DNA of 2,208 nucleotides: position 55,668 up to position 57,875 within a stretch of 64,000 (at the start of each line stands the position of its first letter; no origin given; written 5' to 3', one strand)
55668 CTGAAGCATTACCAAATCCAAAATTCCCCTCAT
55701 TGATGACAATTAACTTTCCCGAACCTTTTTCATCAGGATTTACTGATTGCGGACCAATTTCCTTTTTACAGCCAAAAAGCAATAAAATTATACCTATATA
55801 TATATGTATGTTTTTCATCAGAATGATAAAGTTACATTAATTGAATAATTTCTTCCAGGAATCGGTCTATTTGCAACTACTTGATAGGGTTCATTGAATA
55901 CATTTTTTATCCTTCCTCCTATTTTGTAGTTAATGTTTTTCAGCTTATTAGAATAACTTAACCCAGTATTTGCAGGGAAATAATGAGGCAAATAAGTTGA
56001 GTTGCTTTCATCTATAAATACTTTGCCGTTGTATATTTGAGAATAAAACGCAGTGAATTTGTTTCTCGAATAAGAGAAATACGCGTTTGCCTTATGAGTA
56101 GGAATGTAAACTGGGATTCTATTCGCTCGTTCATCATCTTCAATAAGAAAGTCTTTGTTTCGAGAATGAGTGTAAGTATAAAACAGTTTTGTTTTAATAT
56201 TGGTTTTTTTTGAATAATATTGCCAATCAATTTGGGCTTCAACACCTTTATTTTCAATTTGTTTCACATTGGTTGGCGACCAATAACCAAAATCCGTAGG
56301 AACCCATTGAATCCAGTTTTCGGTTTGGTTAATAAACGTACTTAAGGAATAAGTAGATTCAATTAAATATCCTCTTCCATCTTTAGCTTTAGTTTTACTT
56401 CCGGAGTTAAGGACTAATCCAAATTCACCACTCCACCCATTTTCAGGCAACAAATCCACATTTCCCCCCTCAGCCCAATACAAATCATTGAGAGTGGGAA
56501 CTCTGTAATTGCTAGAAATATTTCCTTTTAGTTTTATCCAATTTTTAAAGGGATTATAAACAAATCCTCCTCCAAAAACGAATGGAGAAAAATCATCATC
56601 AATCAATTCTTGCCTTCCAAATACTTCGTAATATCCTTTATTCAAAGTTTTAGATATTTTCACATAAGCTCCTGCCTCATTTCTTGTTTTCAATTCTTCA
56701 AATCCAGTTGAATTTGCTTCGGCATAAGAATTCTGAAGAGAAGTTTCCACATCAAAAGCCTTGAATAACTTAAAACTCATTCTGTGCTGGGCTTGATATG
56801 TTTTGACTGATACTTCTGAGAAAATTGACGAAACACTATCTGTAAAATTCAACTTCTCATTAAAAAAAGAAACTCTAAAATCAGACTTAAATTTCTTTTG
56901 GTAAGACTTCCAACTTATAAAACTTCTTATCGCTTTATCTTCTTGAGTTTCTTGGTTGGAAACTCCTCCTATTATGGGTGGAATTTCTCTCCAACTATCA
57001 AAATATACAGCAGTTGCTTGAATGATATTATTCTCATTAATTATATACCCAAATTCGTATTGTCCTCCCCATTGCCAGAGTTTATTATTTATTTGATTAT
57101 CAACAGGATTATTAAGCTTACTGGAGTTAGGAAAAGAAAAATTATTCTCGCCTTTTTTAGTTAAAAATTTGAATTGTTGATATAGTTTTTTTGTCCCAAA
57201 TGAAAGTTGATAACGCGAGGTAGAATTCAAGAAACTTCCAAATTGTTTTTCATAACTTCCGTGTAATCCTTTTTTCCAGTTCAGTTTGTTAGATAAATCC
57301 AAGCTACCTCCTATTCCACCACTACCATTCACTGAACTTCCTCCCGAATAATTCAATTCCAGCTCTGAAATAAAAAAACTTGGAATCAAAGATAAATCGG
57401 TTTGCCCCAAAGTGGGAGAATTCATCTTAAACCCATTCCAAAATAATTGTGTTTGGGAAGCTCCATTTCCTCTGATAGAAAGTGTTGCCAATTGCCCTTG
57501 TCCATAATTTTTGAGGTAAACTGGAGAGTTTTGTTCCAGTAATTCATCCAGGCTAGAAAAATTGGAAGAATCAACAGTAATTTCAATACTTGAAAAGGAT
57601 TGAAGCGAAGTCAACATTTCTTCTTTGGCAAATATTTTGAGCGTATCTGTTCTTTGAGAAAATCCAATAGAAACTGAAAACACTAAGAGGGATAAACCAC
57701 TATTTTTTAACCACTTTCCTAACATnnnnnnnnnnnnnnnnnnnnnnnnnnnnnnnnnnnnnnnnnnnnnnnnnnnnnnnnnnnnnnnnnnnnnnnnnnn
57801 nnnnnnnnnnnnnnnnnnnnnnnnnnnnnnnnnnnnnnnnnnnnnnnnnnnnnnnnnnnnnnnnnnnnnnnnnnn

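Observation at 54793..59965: Cobalamin riboswitch drives a B12-capture operon that mixes a TonB-dependent receptor and a lipoprotein with two T9SS-sorted proteins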

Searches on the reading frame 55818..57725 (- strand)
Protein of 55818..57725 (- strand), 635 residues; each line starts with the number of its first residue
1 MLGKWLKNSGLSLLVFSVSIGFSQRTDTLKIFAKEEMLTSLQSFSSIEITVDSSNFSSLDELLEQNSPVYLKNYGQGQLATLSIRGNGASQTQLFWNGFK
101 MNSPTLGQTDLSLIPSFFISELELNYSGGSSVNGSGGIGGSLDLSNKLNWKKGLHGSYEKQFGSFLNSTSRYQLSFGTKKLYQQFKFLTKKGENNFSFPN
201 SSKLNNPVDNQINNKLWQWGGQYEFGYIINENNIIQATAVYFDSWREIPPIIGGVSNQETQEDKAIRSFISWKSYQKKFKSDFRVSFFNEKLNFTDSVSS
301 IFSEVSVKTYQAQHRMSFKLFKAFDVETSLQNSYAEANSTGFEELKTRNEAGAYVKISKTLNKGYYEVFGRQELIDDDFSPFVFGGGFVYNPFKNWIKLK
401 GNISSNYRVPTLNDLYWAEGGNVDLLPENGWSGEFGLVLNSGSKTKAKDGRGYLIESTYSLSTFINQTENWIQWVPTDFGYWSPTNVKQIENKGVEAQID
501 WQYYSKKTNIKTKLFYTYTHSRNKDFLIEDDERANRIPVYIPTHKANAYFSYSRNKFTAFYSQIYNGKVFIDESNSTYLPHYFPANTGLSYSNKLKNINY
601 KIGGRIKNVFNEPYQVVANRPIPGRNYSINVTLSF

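Call 5: search_protein_families(library=pfam, proteins=[window:55818-57725:-], max_evalue=0.01)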
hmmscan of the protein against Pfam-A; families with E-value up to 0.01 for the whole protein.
window:55818-57725:- (635 aa): 1 family
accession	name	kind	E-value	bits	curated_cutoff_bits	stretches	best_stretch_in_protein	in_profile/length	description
PF07715.20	Plug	-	1.6e-11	45.1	23.9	1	52-140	18-106/107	TonB-dependent Receptor Plug Domain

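Call 6: search_protein_families(library=ncbifam, proteins=[window:55818-57725:-], max_evalue=0.01)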
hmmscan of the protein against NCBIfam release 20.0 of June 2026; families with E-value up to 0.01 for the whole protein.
window:55818-57725:- (635 aa): 3 families
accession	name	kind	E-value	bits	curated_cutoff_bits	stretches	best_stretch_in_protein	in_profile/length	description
TIGR01779.1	TonB-B12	equivalog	7.5e-18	64.4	599.7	2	53-145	59-152/614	TonB-dependent vitamin B12 receptor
NF041535.1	TonB_rec_PqqU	equivalog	7.2e-08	31.2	1200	1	405-635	444-673/676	TonB-dependent receptor PqqU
NF049947.1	TonB_dep_PCPU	exception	7.2e-06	24.5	800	1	399-635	458-685/685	TonB-dependent receptor, PCPU motif-type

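Call 21: search_solved_structures(query=window:55818-57725:-, max_evalue=0.001)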
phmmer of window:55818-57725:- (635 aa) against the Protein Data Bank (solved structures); distinct sequences matched with E-value up to 0.001: 4.
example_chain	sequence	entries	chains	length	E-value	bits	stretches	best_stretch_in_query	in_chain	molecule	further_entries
8p97_A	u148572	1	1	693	9.2e-49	169.8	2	57-282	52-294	TonB-dependent receptor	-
8p98_A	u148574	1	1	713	1e-48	169.6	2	57-282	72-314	Vitamin B12 transporter BtuB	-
8bmx_C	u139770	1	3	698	4.3e-48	167.6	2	393-631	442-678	Putative TonB-linked outer membrane receptor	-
8blw_A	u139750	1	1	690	9.8e-10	40.9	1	398-631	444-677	Vitamin B12 transporter BtuB1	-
